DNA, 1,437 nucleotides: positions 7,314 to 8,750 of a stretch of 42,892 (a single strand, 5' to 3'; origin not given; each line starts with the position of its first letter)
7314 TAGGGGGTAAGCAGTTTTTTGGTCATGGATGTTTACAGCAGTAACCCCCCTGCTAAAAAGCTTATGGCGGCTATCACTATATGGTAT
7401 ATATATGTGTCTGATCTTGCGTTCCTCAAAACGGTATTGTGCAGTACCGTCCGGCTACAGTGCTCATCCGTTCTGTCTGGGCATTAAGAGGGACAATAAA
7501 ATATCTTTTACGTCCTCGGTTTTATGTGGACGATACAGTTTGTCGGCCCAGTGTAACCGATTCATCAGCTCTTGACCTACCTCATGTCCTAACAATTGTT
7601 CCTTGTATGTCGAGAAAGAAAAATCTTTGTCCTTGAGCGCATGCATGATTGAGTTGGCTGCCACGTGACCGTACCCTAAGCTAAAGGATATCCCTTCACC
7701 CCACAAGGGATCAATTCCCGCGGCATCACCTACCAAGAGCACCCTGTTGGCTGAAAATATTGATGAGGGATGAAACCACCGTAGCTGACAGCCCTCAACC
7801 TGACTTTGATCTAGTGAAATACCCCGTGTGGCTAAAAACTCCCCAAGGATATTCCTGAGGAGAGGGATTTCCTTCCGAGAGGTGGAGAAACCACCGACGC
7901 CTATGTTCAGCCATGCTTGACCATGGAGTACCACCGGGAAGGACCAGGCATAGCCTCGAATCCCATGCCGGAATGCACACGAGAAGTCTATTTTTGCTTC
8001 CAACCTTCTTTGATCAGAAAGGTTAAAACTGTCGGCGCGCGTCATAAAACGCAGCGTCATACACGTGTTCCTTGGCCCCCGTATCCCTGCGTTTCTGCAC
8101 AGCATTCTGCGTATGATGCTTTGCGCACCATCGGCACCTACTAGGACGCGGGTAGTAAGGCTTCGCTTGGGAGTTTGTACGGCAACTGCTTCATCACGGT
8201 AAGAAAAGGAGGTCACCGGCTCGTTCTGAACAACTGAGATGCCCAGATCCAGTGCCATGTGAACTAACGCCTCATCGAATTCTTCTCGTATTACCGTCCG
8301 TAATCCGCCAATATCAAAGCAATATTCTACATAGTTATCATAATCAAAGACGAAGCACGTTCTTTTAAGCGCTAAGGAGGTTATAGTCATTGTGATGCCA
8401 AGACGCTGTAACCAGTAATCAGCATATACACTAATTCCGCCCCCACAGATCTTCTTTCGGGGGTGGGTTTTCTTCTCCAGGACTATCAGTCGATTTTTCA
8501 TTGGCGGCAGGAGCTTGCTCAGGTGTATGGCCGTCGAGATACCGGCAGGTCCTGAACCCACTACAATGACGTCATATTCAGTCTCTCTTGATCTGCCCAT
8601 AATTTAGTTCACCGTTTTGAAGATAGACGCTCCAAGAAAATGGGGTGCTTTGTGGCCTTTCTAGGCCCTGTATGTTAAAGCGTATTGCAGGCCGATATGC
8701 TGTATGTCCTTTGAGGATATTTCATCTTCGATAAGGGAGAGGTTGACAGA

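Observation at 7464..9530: Possible peptide lipidation module: ABBA-prenyltransferase-like protein next to a geranylgeranyl-reductase-family flavoenzyme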

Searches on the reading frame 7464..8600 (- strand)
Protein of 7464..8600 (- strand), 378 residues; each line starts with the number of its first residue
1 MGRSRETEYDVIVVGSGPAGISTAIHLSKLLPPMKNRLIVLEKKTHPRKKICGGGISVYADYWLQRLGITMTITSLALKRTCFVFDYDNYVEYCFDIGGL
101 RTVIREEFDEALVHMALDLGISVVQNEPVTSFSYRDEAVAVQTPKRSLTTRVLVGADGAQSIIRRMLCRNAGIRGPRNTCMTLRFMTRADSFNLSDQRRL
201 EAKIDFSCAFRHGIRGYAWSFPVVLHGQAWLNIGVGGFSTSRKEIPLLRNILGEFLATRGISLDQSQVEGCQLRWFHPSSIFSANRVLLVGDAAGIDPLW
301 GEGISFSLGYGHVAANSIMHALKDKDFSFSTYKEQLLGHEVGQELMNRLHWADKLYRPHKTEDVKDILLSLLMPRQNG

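Call 3: search_protein_families(library=pfam, proteins=[window:7464-8600:-], max_evalue=0.1)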
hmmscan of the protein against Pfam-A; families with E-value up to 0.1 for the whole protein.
window:7464-8600:- (378 aa): 11 families
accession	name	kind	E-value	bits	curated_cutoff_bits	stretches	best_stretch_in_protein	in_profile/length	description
PF01494.25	FAD_binding_3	-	3.4e-11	43.4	22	1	8-323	1-323/349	FAD binding domain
PF01266.30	DAO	-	3.5e-07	30.5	27.9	1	10-45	1-32/353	FAD dependent oxidoreductase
PF03486.20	HI0933_like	-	3.3e-05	23.9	50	1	10-55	2-43/244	HI0933-like protein Rossmann domain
PF07992.20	Pyr_redox_2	-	3.5e-05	23.8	26.1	1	9-196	1-140/291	Pyridine nucleotide-disulphide oxidoreductase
PF13738.12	Pyr_redox_3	-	7.9e-05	22.5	30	1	12-45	1-31/305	Pyridine nucleotide-disulphide oxidoreductase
PF01946.23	Thi4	-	0.00026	20.8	26.2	1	8-56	17-62/235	Thi4 family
PF13450.12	NAD_binding_8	-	0.0022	18.7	21.9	1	13-47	1-31/68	NAD(P)-binding Rossmann-like domain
PF00890.30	FAD_binding_2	-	0.01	15.5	20.4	1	10-57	1-46/414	FAD binding domain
PF04820.20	Trp_halogenase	-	0.012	14.9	21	1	10-70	1-60/458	Tryptophan halogenase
PF13454.12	NAD_binding_9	-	0.061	13.7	21.8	0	13-46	2-35/155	FAD-NAD(P)-binding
PF22578.2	GGR_cat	-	0.096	13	27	0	215-259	31-71/88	Geranylgeranyl reductase catalytic domain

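Call 4: search_protein_families(library=ncbifam, proteins=[window:7464-8600:-], max_evalue=0.1)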
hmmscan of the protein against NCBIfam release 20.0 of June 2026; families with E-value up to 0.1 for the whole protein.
window:7464-8600:- (378 aa): 96 families (the best 25 are shown)
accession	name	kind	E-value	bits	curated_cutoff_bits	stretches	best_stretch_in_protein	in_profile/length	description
TIGR02032.1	GG-red-SF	subfamily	3.3e-38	132.1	158.8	1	9-318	1-297/297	geranylgeranyl reductase family protein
NF045655.1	MkRedMenJ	equivalog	5.9e-21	74.8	700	1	7-319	3-316/406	menaquinone reductase MenJ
TIGR02023.1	BchP-ChlP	subfamily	2.3e-20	72.9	343.3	1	9-335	1-316/388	geranylgeranyl diphosphate reductase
NF041080.1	DGGGPL_reductase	equivalog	1e-17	64.1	580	1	8-331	1-324/447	digeranylgeranylglycerophospholipid reductase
NF008519.0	PRK11445.1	equivalog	1e-14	54.6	303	1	8-325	3-307/355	FAD-binding protein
NF049967.1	QhpG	equivalog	2.1e-13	50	240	1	11-325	1-293/423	flavin-dependent monooxygenase QhpG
NF005599.0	PRK07333.1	equivalog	6.3e-12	44.7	549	1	7-166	11-183/414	ubiquinone biosynthesis hydroxylase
TIGR01988.1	Ubi-OHases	subfamily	1.8e-11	43.6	224.65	1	10-197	1-201/387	ubiquinone biosynthesis hydroxylase, UbiH/UbiF/VisC/COQ6 family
NF033113.0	halo_ClmS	equivalog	4.2e-11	42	900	1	10-320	4-323/570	chloramphenicol-biosynthetic FADH2-dependent halogenase CmlS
NF004832.0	PRK06184.1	subfamily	5.5e-10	38.6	476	2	110-167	116-177/506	hypothetical protein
NF038174.1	maturase_GoxB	equivalog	8e-10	38.3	400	2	10-170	2-164/358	glycine oxidase maturase GoxB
NF006593.0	PRK09126.1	equivalog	9e-10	38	420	2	7-29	3-25/393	5-demethoxyubiquinol-8 5-hydroxylase UbiM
NF041160.1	DGGPL_Thplmales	equivalog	1.3e-09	37.5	780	2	214-332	206-324/396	digeranylgeranylglycerophospholipid reductase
NF033145.1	rif_monoox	equivalog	1.4e-09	37.4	800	1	10-168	2-161/472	rifampin monooxygenase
NF005788.0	PRK07608.1-3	equivalog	3.3e-09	36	478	2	270-313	265-308/388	UbiH/UbiF family hydroxylase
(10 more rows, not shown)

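Call 7: search_solved_structures(query=window:7464-8600:-, max_evalue=0.001, show_alignments=2)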
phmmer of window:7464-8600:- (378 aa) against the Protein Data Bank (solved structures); distinct sequences matched with E-value up to 0.001: 16.
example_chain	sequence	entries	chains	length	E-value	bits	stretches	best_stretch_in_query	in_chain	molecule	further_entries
5dbj_E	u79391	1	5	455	1e-08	38.1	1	103-333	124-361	FADH2-dependent halogenase PltA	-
8zop_A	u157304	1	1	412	3.7e-07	33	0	6-129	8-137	Halogenase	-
7koe_C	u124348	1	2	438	2.5e-06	30.3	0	7-59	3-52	Electron transfer flavoprotein-quinone oxidoreductase FixC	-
3oz2_A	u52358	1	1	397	3.1e-06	29.9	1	8-338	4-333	Digeranylgeranylglycerophospholipid reductase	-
3i3l_A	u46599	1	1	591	1e-05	28.2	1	7-311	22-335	Alkylhalidase CmlS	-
7fco_A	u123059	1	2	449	2.7e-05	26.9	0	284-336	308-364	ChlB4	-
5buk_A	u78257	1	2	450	0.00011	24.9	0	285-335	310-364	FADH2-dependent halogenase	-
7xgb_A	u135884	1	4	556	0.00012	24.7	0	98-341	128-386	Tetracycline 7-halogenase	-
7v0b_A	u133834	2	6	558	0.00012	24.7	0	98-341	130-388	Tetracycline 7-halogenase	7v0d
5bva_A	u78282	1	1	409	0.00024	23.8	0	7-122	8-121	flavin-dependent halogenase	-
4opg_A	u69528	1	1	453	0.00034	23.3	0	215-331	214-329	Conserved Archaeal protein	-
3atq_A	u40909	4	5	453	0.00034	23.2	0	215-331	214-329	Conserved Archaeal protein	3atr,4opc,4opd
4opu_A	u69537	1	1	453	0.00035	23.2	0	215-331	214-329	Conserved Archaeal protein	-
4opt_A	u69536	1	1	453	0.00035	23.2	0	215-331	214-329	Conserved Archaeal protein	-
4opl_A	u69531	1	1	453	0.00036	23.2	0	215-331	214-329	Conserved Archaeal protein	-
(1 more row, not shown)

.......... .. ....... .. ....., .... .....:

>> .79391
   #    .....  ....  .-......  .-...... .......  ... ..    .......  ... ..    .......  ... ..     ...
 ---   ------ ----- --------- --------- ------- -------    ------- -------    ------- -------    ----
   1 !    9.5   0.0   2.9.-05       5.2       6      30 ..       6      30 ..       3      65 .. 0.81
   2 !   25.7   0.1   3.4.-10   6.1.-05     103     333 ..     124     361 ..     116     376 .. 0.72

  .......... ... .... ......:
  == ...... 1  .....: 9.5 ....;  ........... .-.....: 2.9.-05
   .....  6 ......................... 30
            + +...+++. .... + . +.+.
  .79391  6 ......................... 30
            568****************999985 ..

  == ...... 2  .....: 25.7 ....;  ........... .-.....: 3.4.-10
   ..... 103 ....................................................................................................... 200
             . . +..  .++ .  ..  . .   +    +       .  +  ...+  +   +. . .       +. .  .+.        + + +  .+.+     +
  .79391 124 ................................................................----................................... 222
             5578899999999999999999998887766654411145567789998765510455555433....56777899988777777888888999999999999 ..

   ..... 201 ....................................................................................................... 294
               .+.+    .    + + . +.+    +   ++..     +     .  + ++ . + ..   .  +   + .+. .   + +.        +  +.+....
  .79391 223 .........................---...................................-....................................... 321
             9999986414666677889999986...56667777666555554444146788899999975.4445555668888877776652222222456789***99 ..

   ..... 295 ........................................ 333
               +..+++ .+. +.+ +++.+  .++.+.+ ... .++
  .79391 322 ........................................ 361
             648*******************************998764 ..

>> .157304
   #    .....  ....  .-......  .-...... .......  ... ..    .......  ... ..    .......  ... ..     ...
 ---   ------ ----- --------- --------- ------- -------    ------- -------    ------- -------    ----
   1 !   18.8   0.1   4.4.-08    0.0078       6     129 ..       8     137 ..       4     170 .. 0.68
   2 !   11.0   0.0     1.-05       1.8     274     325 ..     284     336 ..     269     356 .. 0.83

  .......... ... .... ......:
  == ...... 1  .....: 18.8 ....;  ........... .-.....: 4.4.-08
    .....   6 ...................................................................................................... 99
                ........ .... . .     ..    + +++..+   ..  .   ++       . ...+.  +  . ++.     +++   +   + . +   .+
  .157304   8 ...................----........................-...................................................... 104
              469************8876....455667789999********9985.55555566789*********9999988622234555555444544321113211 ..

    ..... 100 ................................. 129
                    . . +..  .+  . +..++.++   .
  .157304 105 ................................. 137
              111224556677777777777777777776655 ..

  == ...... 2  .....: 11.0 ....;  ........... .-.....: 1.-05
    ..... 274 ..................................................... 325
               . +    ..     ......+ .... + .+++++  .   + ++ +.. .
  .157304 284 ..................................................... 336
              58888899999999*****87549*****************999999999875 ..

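Call 23: find_homologous_proteins(query=window:7464-8600:-, max_evalue=0.00001)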
Query window:7464-8600:- (378 aa): 3411 proteins with E <= 0.00001 among 8000 candidates; the best 120 are listed.
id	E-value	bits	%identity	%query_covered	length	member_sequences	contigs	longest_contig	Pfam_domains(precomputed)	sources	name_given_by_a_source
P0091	1.9e-248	842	97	100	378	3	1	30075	PF01266.31,PF01494.26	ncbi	-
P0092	1.1e-205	701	80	100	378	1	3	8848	PF01266.31,PF07992.21,PF01494.26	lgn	-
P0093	1.1e-204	698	80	100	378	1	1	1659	PF01266.31,PF13738.13,PF03486.21,PF01494.26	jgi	jgi:flavin-dependent dehydrogenase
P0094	1.4e-203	694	80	100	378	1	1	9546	PF01266.31,PF03486.21,PF01494.26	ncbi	-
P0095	5.0e-203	692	80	100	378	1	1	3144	PF01266.31,PF03486.21,PF01494.26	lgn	-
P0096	8.1e-203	692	79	100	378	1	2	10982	PF01266.31,PF01494.26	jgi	jgi:flavin-dependent dehydrogenase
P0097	1.1e-202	691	80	100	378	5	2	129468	PF01266.31,PF13738.13,PF03486.21,PF01494.26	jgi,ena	-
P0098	2.3e-201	687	79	100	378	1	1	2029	PF01266.31,PF07992.21,PF13738.13,PF03486.21,PF01494.26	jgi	jgi:flavin-dependent dehydrogenase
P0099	7.9e-201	685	80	100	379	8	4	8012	PF01266.31,PF07992.21,PF03486.21,PF01494.26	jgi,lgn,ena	jgi:flavin-dependent dehydrogenase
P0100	8.2e-201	685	78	100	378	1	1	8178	PF01266.31,PF01494.26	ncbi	-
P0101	1.5e-200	684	79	99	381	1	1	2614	PF01266.31,PF07992.21,PF01494.26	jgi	jgi:flavin-dependent dehydrogenase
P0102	3.1e-200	683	79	100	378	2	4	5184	PF01266.31,PF07992.21,PF01494.26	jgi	jgi:flavin-dependent dehydrogenase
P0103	2.8e-199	680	79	100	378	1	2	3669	PF01266.31,PF07992.21,PF03486.21,PF01494.26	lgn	-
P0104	5.8e-199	679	78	100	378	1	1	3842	PF01266.31,PF07992.21,PF01494.26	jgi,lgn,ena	-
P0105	6.4e-199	679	79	100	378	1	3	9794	PF01266.31,PF03486.21,PF01494.26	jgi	jgi:flavin-dependent dehydrogenase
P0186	4.3e-103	364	49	97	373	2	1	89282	PF01266.31,PF01494.26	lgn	-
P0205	2.3e-66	243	40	93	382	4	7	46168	PF01266.31,PF07992.21,PF13738.13,PF01494.26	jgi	-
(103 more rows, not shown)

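Call 25: find_encoding_contigs(protein=P0186, flank=10000, max_places=1)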
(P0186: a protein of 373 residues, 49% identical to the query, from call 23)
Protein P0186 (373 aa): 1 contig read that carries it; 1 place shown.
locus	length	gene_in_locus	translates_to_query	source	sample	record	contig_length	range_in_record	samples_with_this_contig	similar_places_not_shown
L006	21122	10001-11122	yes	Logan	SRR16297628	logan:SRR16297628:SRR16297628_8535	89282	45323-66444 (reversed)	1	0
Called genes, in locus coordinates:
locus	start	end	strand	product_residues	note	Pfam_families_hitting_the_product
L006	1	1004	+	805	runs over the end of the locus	PF02737:3HCDH_N, PF00725:3HCDH, PF00378:ECH_1, PF16113:ECH_2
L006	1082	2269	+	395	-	PF00108:Thiolase_N, PF02803:Thiolase_C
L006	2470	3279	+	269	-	PF00795:CN_hydrolase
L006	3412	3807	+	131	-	-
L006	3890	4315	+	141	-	PF01451:LMWPc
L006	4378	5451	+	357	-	PF27840:ScmC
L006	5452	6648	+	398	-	PF04055:Radical_SAM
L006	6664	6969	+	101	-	PF05402:PqqD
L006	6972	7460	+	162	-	PF00717:Peptidase_S24 (faint)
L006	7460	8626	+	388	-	PF04055:Radical_SAM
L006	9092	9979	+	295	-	PF19156:DUF5838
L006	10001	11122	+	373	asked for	PF01266:DAO (faint), PF01494:FAD_binding_3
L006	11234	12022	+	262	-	PF13489:Methyltransf_23 (weak), PF13847:Methyltransf_31 (faint), PF08241:Methyltransf_11, PF08242:Methyltransf_12 (weak), PF13649:Methyltransf_25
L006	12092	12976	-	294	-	PF13487:HD_5, PF01966:HD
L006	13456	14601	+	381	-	PF02563:Poly_export, PF10531:SLBB (faint), PF22461:SLBB_2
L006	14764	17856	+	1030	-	PF13807:GNVR, PF01656:CbiA, PF10609:ParA, PF13614:AAA_31, PF05036:SPOR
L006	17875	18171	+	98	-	-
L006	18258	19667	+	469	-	PF04932:Wzy_C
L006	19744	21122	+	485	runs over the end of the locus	PF01943:Polysacc_synt, PF13440:Polysacc_synt_3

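Call 26: find_encoding_contigs(protein=P0205, flank=10000, max_places=1)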
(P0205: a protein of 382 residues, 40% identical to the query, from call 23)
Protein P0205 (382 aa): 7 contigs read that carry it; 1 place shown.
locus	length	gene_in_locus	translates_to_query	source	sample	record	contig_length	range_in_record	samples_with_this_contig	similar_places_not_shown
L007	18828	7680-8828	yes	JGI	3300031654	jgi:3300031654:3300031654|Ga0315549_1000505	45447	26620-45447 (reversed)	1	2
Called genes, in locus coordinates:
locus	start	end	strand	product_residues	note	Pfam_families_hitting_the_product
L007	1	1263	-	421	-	?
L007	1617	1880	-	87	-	PF06153:CdAMP_rec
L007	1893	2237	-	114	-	PF06153:CdAMP_rec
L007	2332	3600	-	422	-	PF07690:MFS_1, PF13347:MFS_2, PF07690:MFS_1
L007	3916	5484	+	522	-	PF01590:GAF, PF13185:GAF_2, PF13492:GAF_3 (weak), PF00989:PAS (weak), PF08448:PAS_4 (weak), PF13426:PAS_9 (weak), PF00512:HisKA, PF02518:HATPase_c, +1 more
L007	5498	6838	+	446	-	PF14353:CpXC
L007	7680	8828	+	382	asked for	PF01266:DAO (faint), PF01494:FAD_binding_3, PF07992:Pyr_redox_2 (faint), PF13738:Pyr_redox_3 (faint)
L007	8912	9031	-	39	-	-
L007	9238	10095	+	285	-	-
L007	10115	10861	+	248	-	PF02397:Bac_transf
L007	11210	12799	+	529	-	PF02638:GHL10 (faint)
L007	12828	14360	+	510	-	PF02706:Wzz, PF10609:ParA (weak)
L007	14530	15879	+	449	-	PF00884:Sulfatase, PF01663:Phosphodiest (weak), PF16347:SGSH_C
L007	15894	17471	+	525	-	PF01943:Polysacc_synt, PF13440:Polysacc_synt_3, PF01554:MatE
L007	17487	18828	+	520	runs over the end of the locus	PF04932:Wzy_C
